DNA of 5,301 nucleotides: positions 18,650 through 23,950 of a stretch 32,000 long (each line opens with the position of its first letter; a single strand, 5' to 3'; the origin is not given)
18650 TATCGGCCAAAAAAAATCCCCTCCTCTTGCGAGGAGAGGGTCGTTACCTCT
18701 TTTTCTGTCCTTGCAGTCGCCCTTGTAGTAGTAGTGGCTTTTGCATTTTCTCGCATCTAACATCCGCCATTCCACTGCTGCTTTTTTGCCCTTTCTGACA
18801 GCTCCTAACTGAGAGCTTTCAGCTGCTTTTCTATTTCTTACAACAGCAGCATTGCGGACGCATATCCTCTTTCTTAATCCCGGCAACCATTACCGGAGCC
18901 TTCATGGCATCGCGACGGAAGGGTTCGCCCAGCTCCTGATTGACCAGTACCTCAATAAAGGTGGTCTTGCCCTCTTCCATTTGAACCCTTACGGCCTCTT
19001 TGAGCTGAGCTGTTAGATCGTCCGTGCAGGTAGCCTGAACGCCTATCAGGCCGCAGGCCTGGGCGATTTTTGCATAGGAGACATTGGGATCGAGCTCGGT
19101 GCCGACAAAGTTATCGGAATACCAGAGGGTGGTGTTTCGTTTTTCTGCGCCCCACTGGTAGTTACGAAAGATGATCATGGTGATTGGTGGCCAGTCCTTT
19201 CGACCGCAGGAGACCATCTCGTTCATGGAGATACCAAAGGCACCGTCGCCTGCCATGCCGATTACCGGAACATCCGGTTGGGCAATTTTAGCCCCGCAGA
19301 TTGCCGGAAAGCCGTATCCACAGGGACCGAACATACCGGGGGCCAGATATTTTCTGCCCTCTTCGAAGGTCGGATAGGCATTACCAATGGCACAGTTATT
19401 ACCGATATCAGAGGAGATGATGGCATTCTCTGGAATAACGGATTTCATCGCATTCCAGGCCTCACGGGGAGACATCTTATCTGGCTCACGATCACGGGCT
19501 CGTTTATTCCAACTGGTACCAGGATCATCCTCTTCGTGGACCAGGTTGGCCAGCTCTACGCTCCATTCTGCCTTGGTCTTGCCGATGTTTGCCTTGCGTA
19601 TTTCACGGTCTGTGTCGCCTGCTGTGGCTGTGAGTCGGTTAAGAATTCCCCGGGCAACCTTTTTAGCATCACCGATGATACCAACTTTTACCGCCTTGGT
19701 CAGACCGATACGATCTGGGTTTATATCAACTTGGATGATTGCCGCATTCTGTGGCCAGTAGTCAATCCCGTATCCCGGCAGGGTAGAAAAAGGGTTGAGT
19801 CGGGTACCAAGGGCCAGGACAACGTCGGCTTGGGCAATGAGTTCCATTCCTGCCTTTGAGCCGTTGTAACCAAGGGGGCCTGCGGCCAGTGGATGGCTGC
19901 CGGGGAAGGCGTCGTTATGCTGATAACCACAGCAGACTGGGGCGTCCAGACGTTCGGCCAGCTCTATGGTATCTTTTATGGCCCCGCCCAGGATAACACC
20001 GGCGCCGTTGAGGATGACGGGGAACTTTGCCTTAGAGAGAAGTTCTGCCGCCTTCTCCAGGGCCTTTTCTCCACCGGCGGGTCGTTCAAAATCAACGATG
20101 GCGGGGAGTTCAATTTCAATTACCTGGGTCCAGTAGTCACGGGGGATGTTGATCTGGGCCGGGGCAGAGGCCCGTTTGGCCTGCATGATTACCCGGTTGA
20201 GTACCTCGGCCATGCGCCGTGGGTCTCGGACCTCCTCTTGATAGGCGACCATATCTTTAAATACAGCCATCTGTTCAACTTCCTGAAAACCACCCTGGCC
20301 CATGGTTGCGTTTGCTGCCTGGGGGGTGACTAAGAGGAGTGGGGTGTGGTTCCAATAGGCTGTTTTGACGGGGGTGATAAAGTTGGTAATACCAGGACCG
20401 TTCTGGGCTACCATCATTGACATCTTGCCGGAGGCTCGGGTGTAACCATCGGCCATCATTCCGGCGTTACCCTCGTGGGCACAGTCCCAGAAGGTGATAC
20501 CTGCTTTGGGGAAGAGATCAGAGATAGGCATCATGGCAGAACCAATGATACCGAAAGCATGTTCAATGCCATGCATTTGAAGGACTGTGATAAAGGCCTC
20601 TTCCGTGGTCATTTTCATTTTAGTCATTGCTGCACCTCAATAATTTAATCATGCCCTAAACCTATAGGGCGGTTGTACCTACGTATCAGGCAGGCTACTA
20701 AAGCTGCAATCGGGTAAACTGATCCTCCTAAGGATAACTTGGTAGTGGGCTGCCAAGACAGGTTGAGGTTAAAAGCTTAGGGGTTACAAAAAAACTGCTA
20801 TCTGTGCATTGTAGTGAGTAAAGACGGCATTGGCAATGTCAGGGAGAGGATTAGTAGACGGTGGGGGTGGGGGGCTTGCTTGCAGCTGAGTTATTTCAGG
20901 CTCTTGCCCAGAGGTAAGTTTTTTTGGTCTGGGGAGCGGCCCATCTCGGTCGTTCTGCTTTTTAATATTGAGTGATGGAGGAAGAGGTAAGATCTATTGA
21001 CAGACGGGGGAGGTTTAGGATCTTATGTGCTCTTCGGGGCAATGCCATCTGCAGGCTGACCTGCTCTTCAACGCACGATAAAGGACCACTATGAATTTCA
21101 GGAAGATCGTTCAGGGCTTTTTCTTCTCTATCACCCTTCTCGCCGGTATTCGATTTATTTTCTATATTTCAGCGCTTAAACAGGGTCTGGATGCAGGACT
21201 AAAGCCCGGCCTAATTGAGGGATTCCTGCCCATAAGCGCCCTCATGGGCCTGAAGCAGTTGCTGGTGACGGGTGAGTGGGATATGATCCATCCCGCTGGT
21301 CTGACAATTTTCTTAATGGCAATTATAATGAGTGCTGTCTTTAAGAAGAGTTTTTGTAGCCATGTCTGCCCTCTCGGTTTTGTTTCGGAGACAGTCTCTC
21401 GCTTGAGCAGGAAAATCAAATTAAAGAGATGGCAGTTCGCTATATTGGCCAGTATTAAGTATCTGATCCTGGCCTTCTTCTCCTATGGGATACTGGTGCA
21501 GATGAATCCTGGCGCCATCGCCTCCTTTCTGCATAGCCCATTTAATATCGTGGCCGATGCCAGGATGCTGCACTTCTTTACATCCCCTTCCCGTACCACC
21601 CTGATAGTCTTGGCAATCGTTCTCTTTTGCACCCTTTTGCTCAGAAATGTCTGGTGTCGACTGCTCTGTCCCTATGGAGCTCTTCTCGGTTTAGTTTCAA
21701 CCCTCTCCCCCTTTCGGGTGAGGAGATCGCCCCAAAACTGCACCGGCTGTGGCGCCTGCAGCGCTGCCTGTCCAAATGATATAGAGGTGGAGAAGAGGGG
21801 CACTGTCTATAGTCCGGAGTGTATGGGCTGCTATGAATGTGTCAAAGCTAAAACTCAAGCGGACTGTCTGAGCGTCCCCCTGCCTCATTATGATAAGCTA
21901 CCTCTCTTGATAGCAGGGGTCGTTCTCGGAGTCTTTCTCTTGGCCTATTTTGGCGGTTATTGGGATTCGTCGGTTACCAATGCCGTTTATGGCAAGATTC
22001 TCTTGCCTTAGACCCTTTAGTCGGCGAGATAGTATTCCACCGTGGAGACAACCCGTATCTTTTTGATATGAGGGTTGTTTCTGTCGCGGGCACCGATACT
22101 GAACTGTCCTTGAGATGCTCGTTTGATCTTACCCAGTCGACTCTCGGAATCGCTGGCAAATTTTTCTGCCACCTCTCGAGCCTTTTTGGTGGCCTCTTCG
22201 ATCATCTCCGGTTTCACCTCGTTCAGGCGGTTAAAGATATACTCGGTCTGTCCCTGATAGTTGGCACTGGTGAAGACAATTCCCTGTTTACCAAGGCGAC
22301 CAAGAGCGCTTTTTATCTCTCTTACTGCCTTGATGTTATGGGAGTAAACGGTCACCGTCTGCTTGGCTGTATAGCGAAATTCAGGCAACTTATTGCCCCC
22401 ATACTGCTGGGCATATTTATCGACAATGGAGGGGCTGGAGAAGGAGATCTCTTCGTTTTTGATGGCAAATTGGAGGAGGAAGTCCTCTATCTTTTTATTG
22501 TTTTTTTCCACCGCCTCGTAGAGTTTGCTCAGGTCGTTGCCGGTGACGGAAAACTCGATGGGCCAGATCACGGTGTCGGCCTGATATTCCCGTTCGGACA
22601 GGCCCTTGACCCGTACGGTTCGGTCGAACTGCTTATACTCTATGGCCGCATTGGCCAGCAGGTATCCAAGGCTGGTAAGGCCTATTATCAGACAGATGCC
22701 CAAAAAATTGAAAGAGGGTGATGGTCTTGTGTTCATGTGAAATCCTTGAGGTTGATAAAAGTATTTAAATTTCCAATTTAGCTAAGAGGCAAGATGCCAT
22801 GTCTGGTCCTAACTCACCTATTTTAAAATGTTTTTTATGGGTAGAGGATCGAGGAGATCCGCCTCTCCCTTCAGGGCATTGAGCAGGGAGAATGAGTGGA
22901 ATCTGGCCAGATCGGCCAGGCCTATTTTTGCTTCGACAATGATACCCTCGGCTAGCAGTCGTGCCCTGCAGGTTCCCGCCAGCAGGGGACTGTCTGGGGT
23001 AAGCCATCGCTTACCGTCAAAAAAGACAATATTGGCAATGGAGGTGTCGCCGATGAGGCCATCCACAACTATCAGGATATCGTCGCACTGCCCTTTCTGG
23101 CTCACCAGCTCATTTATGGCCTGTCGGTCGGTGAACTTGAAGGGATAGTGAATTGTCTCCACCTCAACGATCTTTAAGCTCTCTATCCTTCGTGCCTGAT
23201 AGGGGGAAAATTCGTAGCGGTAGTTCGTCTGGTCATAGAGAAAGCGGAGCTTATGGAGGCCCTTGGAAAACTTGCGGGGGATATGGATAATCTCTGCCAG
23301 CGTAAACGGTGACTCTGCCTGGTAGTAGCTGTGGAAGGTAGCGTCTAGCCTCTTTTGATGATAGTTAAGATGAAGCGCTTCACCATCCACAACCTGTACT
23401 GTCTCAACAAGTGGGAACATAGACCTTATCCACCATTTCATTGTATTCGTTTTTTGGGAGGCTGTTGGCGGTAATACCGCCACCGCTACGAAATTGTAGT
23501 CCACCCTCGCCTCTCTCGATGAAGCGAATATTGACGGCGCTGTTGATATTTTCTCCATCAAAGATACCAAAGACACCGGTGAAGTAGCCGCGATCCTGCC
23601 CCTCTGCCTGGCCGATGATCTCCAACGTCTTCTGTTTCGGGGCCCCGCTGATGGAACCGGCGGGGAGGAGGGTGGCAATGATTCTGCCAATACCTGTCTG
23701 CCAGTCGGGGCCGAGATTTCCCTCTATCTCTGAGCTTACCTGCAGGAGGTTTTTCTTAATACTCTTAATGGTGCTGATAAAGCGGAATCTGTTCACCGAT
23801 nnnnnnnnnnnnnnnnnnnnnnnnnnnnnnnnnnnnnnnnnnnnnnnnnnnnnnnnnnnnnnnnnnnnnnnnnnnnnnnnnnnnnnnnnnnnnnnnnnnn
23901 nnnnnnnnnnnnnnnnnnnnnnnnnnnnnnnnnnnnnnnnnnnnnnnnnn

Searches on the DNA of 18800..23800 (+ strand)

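Call 10: search_dna_similar(query=window:18800-23800:+, collection=ecoli_genomes, mode=near, max_rows=5)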
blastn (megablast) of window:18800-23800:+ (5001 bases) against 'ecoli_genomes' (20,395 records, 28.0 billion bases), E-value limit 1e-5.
No match.

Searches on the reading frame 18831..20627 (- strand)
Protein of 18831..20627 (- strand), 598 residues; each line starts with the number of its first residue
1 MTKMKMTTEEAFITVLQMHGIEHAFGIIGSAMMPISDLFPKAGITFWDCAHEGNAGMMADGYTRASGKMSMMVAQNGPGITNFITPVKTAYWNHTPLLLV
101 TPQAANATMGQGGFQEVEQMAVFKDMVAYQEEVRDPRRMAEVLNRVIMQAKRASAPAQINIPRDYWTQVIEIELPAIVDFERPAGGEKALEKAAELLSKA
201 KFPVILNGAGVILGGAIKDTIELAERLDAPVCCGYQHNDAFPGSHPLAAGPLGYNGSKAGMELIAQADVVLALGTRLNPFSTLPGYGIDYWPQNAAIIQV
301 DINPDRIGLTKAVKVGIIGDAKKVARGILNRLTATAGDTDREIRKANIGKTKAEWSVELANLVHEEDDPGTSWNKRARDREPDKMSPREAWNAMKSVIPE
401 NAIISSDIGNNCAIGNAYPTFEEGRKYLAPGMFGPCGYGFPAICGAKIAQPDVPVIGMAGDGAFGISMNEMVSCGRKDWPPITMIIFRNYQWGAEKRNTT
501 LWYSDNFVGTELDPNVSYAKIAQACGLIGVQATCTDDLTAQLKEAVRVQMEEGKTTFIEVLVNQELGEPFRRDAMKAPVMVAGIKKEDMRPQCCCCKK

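Call 11: search_protein_families(library=pfam, proteins=[window:18831-20627:-], max_evalue=0.001)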
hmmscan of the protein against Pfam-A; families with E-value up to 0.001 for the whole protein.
window:18831-20627:- (598 aa): 3 families
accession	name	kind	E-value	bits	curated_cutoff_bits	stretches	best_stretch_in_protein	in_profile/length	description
PF00205.28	TPP_enzyme_M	-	2.7e-36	124.7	30.4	1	190-326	1-135/137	Thiamine pyrophosphate enzyme, central domain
PF02775.26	TPP_enzyme_C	-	4.2e-33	114.7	21.9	1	407-560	1-151/151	Thiamine pyrophosphate enzyme, C-terminal TPP binding domain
PF02776.23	TPP_enzyme_N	-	3.5e-31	107.9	26.8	1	6-121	1-118/119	Thiamine pyrophosphate enzyme, N-terminal TPP binding domain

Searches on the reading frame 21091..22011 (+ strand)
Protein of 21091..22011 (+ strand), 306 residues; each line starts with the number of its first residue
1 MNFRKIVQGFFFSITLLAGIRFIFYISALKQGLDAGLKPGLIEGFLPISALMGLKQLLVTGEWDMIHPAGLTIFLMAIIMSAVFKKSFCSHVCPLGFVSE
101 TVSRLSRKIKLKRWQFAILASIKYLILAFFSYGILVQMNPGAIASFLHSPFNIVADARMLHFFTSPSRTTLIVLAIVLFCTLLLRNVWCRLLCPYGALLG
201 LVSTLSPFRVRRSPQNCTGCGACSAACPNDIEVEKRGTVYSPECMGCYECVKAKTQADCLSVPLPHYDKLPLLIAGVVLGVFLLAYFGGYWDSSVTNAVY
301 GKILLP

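Call 11: search_protein_families(library=pfam, proteins=[window:21091-22011:+], max_evalue=0.001)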
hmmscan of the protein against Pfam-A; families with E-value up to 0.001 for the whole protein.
window:21091-22011:+ (306 aa): 7 families
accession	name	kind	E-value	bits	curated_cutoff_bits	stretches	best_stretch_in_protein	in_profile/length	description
PF12801.12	Fer4_5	-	1.8e-19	69.8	22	2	67-111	2-47/48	4Fe-4S binding domain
PF13237.11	Fer4_10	-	5.8e-08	33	25.5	1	210-253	2-51/53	4Fe-4S dicluster domain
PF00037.32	Fer4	-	3.3e-07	30.3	21.1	1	214-230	5-21/24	4Fe-4S binding domain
PF13187.11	Fer4_9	-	4.1e-05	24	27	0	189-230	8-50/52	4Fe-4S dicluster domain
PF12797.12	Fer4_2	-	0.00015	22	24.5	1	211-228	4-21/22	4Fe-4S binding domain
PF12838.12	Fer4_7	-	0.00019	22.3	27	0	189-230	8-51/52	4Fe-4S dicluster domain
PF12837.12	Fer4_6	-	0.00086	19.6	25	1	210-229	2-21/24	4Fe-4S binding domain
